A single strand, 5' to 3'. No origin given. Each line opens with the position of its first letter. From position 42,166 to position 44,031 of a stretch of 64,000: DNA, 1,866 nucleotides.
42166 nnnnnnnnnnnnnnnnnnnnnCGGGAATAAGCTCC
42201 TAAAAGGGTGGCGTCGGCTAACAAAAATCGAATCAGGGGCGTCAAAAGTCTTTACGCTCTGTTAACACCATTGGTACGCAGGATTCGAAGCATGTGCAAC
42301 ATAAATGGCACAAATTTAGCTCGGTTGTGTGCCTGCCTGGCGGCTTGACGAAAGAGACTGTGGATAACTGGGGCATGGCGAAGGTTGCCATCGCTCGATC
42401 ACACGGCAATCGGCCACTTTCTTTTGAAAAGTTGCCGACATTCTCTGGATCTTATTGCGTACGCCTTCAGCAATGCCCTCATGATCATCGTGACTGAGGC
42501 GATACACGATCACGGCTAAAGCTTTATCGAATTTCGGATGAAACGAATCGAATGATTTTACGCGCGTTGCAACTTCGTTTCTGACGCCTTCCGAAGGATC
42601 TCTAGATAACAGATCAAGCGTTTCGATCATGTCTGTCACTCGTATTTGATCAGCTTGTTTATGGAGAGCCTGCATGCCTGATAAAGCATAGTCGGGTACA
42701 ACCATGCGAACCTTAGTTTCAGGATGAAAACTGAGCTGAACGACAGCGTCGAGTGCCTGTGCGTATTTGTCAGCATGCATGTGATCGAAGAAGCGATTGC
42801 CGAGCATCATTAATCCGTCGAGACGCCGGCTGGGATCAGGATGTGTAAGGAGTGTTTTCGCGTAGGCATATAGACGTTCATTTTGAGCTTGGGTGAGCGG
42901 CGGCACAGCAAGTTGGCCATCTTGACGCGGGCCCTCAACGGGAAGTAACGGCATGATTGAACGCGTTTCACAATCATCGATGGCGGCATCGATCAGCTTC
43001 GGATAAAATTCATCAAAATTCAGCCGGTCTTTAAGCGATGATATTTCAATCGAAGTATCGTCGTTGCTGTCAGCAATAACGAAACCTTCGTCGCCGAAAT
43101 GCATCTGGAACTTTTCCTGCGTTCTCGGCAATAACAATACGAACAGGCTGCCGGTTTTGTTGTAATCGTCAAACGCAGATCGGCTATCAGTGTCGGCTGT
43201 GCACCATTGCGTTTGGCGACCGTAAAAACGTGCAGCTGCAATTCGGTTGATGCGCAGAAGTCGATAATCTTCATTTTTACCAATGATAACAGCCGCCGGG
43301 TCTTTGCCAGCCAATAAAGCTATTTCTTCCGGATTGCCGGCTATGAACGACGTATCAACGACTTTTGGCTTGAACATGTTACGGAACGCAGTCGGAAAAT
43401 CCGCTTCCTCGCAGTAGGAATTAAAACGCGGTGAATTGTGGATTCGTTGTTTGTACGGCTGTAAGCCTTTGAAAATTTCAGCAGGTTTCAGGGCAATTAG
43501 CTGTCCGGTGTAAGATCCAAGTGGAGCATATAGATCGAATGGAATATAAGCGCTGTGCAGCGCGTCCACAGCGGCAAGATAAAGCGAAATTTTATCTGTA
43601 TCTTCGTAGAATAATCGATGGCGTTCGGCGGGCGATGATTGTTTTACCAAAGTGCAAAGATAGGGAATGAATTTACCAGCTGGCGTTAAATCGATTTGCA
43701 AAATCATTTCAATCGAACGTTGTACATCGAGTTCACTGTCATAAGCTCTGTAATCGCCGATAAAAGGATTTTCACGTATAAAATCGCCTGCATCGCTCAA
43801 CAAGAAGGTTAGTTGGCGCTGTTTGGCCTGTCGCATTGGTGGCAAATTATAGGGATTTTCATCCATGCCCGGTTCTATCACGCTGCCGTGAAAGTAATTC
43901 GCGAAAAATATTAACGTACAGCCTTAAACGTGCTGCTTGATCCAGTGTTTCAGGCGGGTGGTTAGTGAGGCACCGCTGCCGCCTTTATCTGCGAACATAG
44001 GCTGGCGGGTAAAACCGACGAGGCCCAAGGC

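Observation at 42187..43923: AT-rich 521-aa gene of unknown function inserted into the ftsA-ftsZ junction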

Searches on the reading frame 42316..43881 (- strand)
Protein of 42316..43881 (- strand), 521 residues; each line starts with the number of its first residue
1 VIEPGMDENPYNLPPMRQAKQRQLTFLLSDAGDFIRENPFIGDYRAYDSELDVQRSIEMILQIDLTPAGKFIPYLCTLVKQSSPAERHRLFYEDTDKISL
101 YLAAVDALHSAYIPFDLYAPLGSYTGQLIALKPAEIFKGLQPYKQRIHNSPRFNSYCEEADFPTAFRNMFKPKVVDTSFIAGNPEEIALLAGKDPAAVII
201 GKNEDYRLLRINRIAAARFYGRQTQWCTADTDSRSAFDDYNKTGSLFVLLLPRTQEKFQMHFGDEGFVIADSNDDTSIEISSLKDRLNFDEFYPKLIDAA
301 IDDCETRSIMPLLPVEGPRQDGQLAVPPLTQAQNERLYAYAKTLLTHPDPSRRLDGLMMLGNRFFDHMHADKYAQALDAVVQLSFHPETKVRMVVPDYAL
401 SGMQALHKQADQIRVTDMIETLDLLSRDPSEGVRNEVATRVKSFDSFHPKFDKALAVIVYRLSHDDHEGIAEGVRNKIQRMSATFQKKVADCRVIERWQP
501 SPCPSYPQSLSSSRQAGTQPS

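Call 3: search_protein_families(library=pfam, proteins=[window:42316-43881:-], max_evalue=1)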
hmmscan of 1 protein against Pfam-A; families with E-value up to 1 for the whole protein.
window:42316-43881:- (521 aa): 0 families

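Call 4: search_protein_families(library=ncbifam, proteins=[window:42316-43881:-], max_evalue=1)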
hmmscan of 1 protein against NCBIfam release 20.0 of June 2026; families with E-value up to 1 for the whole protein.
window:42316-43881:- (521 aa): 0 families

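Call 5: search_protein_families(library=phrogs, proteins=[window:42316-43881:-], max_evalue=1)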
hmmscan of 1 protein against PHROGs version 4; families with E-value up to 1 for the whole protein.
window:42316-43881:- (521 aa): 2 families
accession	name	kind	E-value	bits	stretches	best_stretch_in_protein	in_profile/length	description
phrog_28193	-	unknown function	0.0049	16.7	1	216-262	125-173/681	-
phrog_17056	-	unknown function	0.39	11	1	199-260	123-186/420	-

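Call 6: search_solved_structures(query=window:42316-43881:-, max_evalue=10)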
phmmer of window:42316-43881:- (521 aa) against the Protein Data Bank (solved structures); distinct sequences matched with E-value up to 10: 3.
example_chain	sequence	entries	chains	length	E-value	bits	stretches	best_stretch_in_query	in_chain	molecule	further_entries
2ymu_A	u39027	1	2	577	0.26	13.2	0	237-281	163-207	WD-40 REPEAT PROTEIN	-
6r60_A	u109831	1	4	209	0.84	11.5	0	237-281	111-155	WD-40 repeat protein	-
6r5y_A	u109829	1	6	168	2.3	10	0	237-281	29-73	WD-40 repeat protein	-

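Call 7: find_homologous_proteins(query=window:42316-43881:-, max_evalue=0.001)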
Query window:42316-43881:- (521 aa): 1 proteins with E <= 0.001 among 8000 candidates.
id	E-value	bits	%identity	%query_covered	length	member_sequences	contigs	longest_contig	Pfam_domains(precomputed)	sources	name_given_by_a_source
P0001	0.0e+0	1180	100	99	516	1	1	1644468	-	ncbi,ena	-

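Call 10: find_encoding_contigs(protein=P0001, flank=10000, max_places=5)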
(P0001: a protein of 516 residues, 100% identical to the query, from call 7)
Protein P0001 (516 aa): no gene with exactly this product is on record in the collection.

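Call 17: list_cluster_members(proteins=[P0001])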
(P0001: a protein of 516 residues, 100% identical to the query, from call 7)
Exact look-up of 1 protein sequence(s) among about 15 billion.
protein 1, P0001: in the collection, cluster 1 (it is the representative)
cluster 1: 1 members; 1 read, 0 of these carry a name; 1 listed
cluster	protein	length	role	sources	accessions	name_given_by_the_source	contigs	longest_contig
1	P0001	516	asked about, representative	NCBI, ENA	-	-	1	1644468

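Call 22: predict_structure(protein=window:42316-43881:-)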
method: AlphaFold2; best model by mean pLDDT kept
length: 521 residues; sequences in the alignment: 1
mean_pLDDT: 35.7   pTM: 0.28
mean pLDDT of the five models: 35.7, 32.8, 32.1, 31.4, 30.9
residues with pLDDT >= 90: 0; 70-90: 0; 50-70: 36; < 50: 485
segments of 3 or more residues with pLDDT < 50: 1-293, 306-327, 349-355, 361-429, 433-435, 441-521
pLDDT, mean of each block of 10 residues (from residue 1): 35 34 32 35 34 33 32 36 35 36 34 28 28 30 31 29 28 25 30 30 30 28 24 30 32 30 30 31 38 49 45 35 42 60 54 49 42 42 35 33 37 40 44 50 43 39 36 39 33 30 31 34 40
secondary structure, 60 per line:
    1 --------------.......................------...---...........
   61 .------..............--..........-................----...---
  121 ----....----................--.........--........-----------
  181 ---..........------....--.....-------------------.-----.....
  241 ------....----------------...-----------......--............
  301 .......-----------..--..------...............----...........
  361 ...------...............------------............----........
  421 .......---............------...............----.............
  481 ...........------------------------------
elements in order: H15-37 H50-61 H68-81 H84-93 H95-110 H125-128 H133-148 H151-159 H162-169 H184-193 E200-203 E206-210 H236-240 E247-250 E267-269 H281-286 H289-307 H331-345 H350-363 H370-384 H397-408 H413-427 H431-442 H449-463 H468-491

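Call 26: search_protein_representatives(protein=window:42316-43881:-)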
Query: 521 residues. Proteins with E-value up to 0.001 (for the whole library): 937; up to 1e-10: 30; up to 1e-30: 2. The best 150 are listed.
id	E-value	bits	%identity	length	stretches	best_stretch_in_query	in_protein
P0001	0.0e+00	1180.2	100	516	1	6-521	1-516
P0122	3.1e-34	135.0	34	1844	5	215-294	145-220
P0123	1.4e-26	109.8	31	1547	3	192-297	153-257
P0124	7.6e-22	94.2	36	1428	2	213-297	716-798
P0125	1.9e-21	92.8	38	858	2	199-280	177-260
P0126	2.2e-18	82.8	36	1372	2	193-299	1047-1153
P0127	5.4e-17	78.2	33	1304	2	212-269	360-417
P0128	1.0e-14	70.7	32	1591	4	195-273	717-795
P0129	1.4e-14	70.2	31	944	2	214-289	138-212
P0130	1.7e-14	69.9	34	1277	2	196-274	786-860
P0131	1.7e-14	69.9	32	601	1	50-270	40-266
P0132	4.1e-14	68.6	30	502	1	60-286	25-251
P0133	2.1e-13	66.3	31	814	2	155-281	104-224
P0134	6.5e-13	64.7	30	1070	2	203-276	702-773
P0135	6.8e-13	64.6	29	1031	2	214-298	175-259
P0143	1.3e-11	60.4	34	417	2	193-312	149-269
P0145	1.7e-11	60.0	39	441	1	198-294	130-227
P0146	2.0e-11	59.8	39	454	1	196-284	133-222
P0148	4.8e-11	58.5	43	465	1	208-296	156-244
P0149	5.4e-11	58.4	31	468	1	204-368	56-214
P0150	9.3e-11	57.6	31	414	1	50-286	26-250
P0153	1.5e-10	56.9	31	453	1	152-286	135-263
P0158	5.4e-10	55.1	38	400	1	199-279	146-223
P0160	1.0e-09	54.2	39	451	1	172-279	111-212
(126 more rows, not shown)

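Call 27: search_protein_families(library=pfam, proteins=[P0122, P0123, P0124, P0125, P0126, P0127, P0129], max_evalue=0.001)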
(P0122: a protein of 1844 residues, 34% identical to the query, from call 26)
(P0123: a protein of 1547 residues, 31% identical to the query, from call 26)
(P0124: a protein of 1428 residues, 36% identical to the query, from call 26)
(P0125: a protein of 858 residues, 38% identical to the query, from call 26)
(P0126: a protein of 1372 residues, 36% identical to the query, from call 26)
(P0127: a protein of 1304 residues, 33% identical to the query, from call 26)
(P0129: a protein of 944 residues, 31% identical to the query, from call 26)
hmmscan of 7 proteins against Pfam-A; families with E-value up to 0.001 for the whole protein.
P0122 (1844 aa): 1 family
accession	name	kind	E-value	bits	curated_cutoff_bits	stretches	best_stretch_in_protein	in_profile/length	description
PF14903.11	WG_beta_rep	-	1.4e-19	70.2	25.6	1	601-620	15-34/35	WG containing repeat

P0123 (1547 aa): 1 family
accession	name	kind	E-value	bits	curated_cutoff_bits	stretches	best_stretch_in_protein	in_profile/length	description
PF14284.11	PcfJ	-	3.3e-06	27.4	25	0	115-215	16-110/147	PcfJ-like protein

P0124 (1428 aa): 1 family
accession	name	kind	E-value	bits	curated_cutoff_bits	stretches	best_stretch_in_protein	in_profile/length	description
PF13475.11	DUF4116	-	1.6e-05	24.8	24.9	0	814-837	22-45/49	Domain of unknown function (DUF4116)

P0125 (858 aa): 0 families

P0126 (1372 aa): 8 families
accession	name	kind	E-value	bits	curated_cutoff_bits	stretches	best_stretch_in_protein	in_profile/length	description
PF12796.13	Ank_2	-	5.4e-31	107.4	27.3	3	1163-1264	5-88/90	Ankyrin repeats (3 copies)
PF00023.36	Ank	-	1.6e-24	85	21.1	1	1237-1264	3-30/33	Ankyrin repeat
PF13637.12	Ank_4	-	3.2e-20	72.2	22.7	0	1246-1290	7-50/50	Ankyrin repeats (many copies)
PF13606.12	Ank_3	-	1.1e-16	59.4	22.3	0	1237-1263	3-29/30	Ankyrin repeat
PF13857.12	Ank_5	-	3.3e-11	43.7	27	1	1223-1277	2-56/56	Ankyrin repeats (many copies)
PF21897.1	DUF6919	-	2.6e-08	34.7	27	1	242-345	3-95/183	Domain of unknown function (DUF6919)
PF24521.3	Ank_KRIT1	-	0.0004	20.6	80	0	1235-1300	17-75/149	KRIT1 ankyrin-repeats domain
PF06148.17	COG2_N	-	0.00081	19.9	24.3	0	961-1009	15-62/75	COG2 N-terminal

P0127 (1304 aa): 0 families

P0129 (944 aa): 1 family
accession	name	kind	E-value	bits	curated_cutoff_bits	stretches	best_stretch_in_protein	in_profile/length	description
PF14903.11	WG_beta_rep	-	5.1e-14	52.4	25.6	0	810-842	3-34/35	WG containing repeat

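Call 28: search_protein_families(library=pfam, proteins=[P0131, P0132, P0143, P0145, P0146, P0148, P0149, P0150, P0153, P0158], max_evalue=0.01)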
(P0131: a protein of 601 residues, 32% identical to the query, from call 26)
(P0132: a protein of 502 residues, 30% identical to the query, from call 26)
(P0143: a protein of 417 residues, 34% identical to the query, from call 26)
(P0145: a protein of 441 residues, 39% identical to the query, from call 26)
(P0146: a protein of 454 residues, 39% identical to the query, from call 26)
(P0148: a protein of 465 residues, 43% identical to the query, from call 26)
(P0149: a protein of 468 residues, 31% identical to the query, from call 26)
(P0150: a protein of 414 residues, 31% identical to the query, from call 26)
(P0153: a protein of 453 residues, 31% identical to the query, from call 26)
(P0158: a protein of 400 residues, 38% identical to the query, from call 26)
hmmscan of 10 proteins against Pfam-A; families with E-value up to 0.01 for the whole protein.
P0131 (601 aa): 0 families

P0132 (502 aa): 0 families

P0143 (417 aa): 0 families

P0145 (441 aa): 0 families

P0146 (454 aa): 1 family
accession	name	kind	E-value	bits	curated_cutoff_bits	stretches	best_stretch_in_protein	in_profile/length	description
PF14284.11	PcfJ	-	0.0079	16.4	25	0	113-197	36-115/147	PcfJ-like protein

P0148 (465 aa): 0 families

P0149 (468 aa): 1 family
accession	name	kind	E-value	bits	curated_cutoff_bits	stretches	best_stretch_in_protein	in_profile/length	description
PF13475.11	DUF4116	-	2.7e-48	161.7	24.9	8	197-244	2-49/49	Domain of unknown function (DUF4116)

P0150 (414 aa): 0 families

P0153 (453 aa): 0 families

P0158 (400 aa): 0 families

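Call 29: list_cluster_members(proteins=[P0122, P0123, P0124, P0125, P0126, P0143, P0145, P0146, P0148, P0150])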
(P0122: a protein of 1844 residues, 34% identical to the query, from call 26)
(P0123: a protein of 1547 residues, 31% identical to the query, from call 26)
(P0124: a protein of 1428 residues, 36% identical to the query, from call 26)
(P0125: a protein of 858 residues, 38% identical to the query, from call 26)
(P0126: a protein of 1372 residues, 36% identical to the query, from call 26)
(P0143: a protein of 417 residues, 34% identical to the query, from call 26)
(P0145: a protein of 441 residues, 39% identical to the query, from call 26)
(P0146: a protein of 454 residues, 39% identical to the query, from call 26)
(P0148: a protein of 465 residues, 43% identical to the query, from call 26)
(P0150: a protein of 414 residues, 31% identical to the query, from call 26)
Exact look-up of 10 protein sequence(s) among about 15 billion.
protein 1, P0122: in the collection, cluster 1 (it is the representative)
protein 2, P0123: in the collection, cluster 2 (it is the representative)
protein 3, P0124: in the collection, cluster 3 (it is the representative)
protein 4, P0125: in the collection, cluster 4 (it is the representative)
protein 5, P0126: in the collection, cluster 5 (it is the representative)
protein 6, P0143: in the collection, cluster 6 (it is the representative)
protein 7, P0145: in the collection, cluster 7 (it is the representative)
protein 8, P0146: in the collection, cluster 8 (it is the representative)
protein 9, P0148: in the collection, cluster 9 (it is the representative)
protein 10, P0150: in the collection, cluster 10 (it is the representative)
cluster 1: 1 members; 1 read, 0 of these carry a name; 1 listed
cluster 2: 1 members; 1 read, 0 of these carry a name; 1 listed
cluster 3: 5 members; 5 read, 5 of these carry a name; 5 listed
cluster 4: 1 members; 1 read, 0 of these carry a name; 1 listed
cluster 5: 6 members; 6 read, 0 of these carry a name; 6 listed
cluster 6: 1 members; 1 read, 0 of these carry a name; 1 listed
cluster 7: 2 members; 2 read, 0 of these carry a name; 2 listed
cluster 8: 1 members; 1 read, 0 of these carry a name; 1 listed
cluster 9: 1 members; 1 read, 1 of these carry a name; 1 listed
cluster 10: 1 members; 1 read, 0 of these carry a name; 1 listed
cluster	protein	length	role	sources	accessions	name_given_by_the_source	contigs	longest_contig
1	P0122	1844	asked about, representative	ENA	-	-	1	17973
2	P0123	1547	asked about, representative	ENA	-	-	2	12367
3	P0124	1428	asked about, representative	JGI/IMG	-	hypothetical protein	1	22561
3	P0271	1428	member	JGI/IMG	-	hypothetical protein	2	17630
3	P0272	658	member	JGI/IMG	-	hypothetical protein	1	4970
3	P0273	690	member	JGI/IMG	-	hypothetical protein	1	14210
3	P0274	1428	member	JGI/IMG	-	uncharacterized protein (DUF433 family)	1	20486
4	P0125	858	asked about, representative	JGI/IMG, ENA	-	-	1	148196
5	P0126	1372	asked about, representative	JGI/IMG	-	-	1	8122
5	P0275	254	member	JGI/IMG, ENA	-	-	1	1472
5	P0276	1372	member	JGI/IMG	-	-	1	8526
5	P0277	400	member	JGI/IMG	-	-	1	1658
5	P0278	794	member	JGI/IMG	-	-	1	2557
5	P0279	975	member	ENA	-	-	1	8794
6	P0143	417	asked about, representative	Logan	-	-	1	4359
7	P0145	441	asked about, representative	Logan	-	-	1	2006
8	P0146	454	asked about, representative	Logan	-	-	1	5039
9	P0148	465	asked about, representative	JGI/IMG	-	hypothetical protein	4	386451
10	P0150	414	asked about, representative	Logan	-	-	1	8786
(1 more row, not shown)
